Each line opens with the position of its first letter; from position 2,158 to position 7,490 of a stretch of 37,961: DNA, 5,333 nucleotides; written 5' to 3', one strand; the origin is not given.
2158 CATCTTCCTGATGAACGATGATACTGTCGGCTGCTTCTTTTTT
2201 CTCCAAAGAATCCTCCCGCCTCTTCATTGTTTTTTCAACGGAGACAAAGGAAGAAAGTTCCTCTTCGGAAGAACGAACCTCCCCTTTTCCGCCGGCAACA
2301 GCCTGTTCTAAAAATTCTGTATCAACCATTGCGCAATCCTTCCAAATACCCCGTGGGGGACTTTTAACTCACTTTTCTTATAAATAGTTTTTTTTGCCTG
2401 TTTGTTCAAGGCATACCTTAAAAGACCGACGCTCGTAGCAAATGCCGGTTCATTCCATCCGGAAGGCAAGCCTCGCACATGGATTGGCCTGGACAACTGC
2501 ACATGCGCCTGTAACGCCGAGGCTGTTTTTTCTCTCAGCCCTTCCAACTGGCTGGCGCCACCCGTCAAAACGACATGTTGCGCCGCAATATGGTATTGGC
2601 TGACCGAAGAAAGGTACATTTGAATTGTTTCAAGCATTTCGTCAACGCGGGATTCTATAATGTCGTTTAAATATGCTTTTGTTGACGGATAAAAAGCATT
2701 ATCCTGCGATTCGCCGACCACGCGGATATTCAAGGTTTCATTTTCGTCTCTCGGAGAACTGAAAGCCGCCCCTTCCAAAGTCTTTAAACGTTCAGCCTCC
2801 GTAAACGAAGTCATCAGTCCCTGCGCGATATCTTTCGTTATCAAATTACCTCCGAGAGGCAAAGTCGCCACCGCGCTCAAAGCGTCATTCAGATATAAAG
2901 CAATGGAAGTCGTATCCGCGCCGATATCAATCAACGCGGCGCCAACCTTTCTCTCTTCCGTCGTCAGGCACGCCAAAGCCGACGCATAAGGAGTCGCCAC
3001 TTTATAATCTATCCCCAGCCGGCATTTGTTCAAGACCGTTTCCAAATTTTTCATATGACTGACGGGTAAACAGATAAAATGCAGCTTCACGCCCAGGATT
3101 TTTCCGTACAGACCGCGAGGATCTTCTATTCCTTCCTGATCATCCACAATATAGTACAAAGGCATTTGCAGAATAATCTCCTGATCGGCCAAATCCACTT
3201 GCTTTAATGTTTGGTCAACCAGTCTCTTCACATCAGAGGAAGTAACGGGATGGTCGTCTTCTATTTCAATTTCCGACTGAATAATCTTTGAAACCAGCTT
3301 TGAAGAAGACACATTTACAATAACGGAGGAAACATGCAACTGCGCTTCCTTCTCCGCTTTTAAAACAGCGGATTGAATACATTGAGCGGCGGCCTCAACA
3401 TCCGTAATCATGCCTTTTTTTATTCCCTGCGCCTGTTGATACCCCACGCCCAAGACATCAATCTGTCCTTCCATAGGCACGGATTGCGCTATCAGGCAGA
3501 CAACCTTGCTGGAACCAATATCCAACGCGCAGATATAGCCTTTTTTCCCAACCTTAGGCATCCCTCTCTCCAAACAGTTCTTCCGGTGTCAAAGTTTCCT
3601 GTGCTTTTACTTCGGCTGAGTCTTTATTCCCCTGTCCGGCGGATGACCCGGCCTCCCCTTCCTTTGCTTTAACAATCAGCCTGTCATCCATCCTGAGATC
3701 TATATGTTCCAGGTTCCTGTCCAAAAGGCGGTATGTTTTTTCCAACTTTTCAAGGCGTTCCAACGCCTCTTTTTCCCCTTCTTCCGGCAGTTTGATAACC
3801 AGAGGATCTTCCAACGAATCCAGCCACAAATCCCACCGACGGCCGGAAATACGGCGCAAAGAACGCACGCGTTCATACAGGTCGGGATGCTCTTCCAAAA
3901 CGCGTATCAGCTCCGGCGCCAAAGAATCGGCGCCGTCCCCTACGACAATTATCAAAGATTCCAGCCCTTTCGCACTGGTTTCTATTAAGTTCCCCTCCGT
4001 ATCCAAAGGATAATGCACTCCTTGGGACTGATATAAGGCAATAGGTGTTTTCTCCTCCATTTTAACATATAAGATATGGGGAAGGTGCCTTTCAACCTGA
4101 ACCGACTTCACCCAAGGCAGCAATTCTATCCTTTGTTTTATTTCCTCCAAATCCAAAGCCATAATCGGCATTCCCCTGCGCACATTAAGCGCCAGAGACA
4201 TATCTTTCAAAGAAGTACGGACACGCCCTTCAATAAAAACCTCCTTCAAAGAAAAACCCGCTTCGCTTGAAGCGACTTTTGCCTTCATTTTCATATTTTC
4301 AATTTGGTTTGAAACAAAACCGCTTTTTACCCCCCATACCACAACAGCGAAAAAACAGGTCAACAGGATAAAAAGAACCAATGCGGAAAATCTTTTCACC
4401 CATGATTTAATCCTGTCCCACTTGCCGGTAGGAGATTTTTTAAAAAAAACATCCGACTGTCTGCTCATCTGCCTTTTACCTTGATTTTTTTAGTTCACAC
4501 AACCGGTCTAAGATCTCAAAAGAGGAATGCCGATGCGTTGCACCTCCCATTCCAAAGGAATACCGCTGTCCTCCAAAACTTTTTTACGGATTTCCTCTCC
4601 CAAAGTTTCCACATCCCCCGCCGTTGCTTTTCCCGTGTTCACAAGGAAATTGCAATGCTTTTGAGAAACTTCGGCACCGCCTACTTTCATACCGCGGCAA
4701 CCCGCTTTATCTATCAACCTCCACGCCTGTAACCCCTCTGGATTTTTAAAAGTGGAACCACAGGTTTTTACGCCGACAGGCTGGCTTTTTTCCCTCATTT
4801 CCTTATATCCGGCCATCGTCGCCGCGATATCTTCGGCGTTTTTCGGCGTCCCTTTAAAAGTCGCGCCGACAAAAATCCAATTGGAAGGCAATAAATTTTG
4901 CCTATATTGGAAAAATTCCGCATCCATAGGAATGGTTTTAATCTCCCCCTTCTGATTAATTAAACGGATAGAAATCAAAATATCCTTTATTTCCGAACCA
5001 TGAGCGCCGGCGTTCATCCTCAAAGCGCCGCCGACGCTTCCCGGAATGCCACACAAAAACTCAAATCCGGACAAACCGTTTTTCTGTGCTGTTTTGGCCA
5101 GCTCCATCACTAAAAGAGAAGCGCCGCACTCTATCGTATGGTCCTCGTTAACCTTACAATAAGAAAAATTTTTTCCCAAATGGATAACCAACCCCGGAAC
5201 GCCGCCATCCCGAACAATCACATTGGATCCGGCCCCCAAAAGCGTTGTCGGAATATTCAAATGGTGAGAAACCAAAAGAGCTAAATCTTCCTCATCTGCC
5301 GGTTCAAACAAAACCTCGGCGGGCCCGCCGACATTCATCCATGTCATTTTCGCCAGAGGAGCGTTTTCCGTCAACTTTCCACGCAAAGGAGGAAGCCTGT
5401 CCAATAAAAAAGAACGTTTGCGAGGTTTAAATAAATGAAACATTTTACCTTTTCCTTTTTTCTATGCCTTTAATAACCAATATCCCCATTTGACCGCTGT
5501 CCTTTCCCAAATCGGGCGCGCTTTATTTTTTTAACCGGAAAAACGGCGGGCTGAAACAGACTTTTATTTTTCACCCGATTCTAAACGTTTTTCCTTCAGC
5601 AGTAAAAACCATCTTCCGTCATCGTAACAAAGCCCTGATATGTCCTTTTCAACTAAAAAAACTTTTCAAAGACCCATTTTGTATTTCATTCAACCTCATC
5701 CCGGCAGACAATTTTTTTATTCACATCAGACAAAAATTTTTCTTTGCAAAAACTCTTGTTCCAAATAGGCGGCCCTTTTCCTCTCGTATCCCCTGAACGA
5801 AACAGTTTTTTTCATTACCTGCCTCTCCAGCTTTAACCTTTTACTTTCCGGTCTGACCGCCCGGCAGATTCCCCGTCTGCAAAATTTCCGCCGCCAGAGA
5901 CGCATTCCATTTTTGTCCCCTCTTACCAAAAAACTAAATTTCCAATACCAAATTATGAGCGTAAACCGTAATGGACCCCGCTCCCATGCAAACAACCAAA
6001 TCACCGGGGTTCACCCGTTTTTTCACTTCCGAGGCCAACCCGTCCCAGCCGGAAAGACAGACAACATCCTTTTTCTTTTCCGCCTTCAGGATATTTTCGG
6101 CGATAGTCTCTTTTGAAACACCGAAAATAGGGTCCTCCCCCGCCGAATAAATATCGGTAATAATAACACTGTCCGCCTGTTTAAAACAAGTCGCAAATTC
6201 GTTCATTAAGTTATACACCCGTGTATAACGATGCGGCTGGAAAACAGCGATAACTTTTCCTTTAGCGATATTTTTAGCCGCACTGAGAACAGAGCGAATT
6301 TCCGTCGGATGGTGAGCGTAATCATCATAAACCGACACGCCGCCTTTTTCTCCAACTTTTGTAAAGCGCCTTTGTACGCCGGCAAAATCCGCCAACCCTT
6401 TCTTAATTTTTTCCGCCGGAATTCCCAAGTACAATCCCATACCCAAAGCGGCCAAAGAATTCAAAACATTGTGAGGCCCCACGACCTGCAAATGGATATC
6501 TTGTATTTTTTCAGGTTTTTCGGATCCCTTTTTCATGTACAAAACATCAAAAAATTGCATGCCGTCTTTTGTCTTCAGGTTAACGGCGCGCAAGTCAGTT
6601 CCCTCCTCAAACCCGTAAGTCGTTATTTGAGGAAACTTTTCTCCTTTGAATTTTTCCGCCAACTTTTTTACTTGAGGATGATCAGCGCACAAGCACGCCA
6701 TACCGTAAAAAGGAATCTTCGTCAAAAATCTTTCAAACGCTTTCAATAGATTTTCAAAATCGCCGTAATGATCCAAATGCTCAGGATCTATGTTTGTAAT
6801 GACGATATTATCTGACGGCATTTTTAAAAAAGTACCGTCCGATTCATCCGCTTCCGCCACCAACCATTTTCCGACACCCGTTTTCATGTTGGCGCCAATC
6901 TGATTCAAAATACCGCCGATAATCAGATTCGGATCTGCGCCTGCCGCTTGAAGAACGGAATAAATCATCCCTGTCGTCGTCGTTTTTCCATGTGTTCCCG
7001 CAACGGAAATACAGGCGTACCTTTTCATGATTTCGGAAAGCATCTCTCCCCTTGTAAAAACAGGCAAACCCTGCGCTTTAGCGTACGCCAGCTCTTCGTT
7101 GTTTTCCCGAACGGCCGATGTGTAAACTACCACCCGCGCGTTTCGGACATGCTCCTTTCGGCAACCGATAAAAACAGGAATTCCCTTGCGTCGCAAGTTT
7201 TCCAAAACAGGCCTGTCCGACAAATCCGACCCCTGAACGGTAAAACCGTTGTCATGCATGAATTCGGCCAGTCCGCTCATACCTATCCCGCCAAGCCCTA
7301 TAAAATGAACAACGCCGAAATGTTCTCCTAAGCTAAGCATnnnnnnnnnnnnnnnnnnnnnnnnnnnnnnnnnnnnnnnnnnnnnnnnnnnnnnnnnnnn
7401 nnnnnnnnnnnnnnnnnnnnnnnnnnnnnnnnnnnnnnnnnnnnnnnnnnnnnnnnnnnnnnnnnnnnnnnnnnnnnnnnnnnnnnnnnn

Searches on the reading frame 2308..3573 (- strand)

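Call 47: search_protein_families(library=pfam, proteins=[window:2308-3573:-], max_evalue=0.001)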
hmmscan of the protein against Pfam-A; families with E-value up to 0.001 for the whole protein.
window:2308-3573:- (421 aa): 5 families
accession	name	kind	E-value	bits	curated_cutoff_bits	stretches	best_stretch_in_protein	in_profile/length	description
PF14450.12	FtsA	-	1.9e-39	135.3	31.8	2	213-383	1-127/127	Cell division protein FtsA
PF02491.25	SHS2_FTSA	-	1.8e-15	57.5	25.4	1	98-167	9-78/79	SHS2 domain inserted in FTSA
PF11104.14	PilM_2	-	9.6e-14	51.5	27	1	306-364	252-308/340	Type IV pilus assembly protein PilM;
PF06723.19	MreB_Mbl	-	2.3e-10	40.3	27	1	194-361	129-304/327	MreB/Mbl protein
PF00022.25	Actin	-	0.00021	20.5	27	0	332-402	327-396/410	Actin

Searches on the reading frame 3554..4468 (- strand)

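Call 47: search_protein_families(library=pfam, proteins=[window:3554-4468:-], max_evalue=0.001)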
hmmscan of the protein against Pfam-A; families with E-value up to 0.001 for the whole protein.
window:3554-4468:- (304 aa): 2 families
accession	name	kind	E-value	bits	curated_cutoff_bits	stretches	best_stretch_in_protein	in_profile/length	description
PF08478.15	POTRA_1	-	1.8e-13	51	23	1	72-139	1-68/69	POTRA domain, FtsQ-type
PF03799.20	FtsQ_DivIB_C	-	1.8e-12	48.5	21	1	144-259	1-114/114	Cell division protein FtsQ/DivIB, C-terminal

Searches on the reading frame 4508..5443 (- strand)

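Call 47: search_protein_families(library=pfam, proteins=[window:4508-5443:-], max_evalue=0.001)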
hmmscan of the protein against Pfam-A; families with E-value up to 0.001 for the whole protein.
window:4508-5443:- (311 aa): 2 families
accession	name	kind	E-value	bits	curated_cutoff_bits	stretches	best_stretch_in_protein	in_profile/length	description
PF02873.21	MurB_C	-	4.7e-34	117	27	1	206-304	2-99/99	UDP-N-acetylenolpyruvoylglucosamine reductase, C-terminal domain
PF01565.28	FAD_binding_4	-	5.6e-20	71.9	26.4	1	43-170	2-137/139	FAD binding domain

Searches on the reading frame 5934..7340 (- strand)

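Call 47: search_protein_families(library=pfam, proteins=[window:5934-7340:-], max_evalue=0.001)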
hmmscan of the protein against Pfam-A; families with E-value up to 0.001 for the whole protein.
window:5934-7340:- (468 aa): 3 families
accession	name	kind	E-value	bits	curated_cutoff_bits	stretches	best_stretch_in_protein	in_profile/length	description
PF01225.30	Mur_ligase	-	5.4e-28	97.7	21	1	11-108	2-94/95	Mur ligase family, catalytic domain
PF08245.18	Mur_ligase_M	-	1.5e-26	94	24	1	113-301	1-199/200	Mur ligase middle domain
PF02875.26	Mur_ligase_C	-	7.6e-24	85.4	28.4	1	324-455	1-127/127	Mur ligase, glutamate ligase domain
